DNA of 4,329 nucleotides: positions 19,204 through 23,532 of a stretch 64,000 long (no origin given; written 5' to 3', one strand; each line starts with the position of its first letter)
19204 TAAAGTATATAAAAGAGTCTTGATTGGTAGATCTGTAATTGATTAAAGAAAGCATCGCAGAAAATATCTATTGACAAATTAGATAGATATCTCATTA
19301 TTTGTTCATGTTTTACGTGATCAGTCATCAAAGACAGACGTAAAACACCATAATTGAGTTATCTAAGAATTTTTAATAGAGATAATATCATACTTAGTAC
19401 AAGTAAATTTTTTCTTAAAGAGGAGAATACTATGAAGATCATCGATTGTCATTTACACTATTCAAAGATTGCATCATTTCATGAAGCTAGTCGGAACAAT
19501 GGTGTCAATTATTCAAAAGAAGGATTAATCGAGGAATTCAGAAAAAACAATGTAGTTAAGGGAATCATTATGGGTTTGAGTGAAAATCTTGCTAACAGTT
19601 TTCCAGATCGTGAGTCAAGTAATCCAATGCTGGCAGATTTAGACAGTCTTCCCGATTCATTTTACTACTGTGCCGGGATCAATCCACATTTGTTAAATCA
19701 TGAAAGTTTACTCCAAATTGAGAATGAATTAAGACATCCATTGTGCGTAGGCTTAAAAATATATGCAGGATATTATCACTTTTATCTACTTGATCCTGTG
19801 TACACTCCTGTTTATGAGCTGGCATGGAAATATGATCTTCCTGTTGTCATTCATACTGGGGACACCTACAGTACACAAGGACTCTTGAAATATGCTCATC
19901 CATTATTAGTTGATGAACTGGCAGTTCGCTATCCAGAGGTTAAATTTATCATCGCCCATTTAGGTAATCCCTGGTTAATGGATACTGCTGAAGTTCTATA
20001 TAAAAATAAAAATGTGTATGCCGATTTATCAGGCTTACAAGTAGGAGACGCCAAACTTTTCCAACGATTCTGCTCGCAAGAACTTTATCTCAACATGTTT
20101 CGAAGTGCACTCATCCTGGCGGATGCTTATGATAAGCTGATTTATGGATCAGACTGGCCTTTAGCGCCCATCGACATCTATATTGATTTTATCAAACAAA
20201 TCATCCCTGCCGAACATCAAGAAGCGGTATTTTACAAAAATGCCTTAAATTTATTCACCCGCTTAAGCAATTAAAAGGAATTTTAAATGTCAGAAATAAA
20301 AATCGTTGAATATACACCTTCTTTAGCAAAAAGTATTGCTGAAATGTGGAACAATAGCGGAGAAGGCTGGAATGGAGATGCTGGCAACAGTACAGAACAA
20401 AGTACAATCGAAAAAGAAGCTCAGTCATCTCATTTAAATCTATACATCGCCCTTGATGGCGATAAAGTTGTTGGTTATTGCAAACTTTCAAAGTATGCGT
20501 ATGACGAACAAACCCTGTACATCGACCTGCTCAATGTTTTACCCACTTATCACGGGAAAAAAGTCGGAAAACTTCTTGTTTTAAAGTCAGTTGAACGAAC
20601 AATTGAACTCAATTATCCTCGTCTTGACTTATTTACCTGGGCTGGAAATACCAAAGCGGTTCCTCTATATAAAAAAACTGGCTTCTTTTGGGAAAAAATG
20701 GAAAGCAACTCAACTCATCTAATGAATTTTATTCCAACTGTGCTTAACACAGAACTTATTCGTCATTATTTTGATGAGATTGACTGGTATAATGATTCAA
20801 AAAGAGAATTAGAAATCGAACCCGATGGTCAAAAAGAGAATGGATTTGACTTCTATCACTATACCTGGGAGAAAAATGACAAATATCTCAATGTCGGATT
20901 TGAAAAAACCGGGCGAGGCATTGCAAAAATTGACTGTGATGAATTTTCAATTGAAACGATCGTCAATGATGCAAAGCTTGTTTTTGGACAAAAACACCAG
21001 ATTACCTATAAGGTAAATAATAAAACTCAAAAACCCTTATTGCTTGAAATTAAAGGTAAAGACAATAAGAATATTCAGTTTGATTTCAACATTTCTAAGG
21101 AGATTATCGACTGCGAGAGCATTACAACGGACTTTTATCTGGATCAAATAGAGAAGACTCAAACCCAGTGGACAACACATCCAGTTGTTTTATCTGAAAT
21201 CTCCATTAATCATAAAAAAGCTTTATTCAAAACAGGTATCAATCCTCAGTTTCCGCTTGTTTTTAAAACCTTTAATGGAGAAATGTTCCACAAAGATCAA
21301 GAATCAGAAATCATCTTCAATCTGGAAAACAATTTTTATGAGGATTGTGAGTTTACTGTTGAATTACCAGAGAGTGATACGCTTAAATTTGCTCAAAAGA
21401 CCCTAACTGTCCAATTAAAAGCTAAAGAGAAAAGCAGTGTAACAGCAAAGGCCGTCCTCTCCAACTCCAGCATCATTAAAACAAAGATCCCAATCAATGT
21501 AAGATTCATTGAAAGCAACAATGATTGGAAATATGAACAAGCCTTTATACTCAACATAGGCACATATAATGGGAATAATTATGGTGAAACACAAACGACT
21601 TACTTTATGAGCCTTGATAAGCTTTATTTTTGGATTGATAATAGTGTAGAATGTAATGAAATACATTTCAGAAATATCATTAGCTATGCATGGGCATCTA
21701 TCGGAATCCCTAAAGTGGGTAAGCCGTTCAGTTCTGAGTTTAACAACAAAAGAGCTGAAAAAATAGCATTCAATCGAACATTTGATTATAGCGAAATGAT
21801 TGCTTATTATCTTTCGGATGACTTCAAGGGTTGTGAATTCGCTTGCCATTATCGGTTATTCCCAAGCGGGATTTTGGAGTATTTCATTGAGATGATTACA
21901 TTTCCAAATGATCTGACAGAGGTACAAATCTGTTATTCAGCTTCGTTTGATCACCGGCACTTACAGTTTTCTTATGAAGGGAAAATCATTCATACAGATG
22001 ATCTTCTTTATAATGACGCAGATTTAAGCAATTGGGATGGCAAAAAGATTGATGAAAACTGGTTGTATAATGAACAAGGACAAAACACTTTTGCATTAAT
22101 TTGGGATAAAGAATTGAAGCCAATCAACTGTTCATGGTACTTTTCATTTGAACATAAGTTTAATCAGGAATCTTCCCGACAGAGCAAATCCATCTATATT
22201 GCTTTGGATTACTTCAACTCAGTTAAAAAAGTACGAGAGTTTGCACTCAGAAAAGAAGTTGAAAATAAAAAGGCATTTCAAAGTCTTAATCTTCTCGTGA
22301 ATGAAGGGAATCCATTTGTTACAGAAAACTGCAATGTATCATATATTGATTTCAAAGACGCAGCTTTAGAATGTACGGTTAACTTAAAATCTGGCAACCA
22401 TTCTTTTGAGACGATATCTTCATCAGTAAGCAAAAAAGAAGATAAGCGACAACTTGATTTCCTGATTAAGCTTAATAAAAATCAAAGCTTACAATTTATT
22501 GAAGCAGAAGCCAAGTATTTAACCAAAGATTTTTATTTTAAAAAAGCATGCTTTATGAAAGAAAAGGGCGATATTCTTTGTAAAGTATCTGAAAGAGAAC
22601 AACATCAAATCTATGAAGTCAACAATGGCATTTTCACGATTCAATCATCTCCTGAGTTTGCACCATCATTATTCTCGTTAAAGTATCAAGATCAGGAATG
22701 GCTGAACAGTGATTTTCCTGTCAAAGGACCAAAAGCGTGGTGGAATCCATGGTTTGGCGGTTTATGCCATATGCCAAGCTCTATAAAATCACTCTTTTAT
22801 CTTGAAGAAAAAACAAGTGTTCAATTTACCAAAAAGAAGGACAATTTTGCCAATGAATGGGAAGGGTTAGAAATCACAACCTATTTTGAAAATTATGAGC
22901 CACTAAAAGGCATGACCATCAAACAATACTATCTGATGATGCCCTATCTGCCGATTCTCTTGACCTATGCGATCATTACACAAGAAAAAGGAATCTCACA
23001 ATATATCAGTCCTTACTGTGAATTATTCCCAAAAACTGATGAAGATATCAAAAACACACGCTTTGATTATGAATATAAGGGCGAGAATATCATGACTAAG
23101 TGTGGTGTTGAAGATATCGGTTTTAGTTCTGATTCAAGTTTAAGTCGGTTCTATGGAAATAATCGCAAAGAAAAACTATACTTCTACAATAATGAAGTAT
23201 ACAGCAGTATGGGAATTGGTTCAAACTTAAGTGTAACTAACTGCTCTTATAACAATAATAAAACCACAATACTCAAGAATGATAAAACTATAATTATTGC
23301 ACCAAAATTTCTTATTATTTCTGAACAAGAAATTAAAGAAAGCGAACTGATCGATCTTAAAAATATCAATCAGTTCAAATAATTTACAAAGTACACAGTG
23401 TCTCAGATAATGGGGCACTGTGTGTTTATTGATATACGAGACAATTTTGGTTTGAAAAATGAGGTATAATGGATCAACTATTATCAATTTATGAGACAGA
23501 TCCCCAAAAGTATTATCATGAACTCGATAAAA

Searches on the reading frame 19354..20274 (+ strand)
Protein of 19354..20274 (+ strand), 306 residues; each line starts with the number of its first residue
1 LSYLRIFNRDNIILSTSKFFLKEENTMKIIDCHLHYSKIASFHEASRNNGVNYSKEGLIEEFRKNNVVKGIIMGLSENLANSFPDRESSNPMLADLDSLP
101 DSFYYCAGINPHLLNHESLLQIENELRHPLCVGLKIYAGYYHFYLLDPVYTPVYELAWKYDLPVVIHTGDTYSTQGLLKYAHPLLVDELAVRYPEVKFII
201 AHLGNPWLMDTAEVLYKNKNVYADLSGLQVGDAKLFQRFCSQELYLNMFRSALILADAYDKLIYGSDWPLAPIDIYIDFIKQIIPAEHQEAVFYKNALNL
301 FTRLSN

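Call 28: search_protein_families(library=pfam, proteins=[window:19354-20274:+], max_evalue=0.00001)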
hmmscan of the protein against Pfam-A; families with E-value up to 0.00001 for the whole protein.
window:19354-20274:+ (306 aa): 2 families
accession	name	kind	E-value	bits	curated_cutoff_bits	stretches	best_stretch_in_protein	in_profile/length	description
PF04909.20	Amidohydro_2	-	1.9e-30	107.1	26.4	1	86-301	63-287/289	Amidohydrolase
PF01026.27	TatD_DNase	-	7.8e-07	29.2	27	1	30-172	1-133/253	TatD related DNase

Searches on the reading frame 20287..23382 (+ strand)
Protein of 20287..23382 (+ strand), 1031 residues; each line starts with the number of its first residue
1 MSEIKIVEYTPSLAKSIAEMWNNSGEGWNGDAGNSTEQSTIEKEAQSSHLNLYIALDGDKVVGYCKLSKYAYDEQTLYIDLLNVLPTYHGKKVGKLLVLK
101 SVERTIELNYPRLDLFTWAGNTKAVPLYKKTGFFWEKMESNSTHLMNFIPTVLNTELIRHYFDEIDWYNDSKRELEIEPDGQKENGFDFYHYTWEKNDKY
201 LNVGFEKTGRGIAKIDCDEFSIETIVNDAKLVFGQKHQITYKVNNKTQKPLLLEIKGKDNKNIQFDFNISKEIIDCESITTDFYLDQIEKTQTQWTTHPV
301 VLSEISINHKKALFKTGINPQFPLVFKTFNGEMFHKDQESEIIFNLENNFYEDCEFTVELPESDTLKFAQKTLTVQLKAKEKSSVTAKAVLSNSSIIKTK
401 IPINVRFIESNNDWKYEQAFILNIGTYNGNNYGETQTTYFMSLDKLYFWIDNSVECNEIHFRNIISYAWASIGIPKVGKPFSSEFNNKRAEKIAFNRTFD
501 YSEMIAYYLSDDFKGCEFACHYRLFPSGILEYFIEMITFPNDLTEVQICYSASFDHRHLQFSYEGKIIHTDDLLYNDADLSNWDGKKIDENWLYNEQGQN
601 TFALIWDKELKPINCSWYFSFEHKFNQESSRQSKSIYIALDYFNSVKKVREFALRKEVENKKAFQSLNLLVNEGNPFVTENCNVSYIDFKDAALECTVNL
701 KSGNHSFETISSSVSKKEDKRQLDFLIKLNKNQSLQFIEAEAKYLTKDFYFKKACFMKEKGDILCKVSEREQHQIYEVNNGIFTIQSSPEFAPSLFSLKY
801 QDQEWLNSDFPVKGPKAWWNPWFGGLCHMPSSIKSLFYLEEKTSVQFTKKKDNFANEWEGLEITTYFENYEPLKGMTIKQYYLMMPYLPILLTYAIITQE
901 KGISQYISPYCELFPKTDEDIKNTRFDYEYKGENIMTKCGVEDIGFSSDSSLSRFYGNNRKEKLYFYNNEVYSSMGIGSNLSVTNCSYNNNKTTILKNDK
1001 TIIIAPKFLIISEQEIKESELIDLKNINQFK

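Call 28: search_protein_families(library=pfam, proteins=[window:20287-23382:+], max_evalue=0.00001)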
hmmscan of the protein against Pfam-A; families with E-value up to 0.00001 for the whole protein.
window:20287-23382:+ (1031 aa): 3 families
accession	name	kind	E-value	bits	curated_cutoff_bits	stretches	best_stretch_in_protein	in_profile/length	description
PF00583.31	Acetyltransf_1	-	1.1e-13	51.9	20.7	1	44-133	24-116/116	Acetyltransferase (GNAT) family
PF13673.13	Acetyltransf_10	-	4.2e-09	36.9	23.6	1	38-133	19-107/128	Acetyltransferase (GNAT) domain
PF13508.13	Acetyltransf_7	-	6.8e-09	36.4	27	1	51-133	4-82/84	Acetyltransferase (GNAT) domain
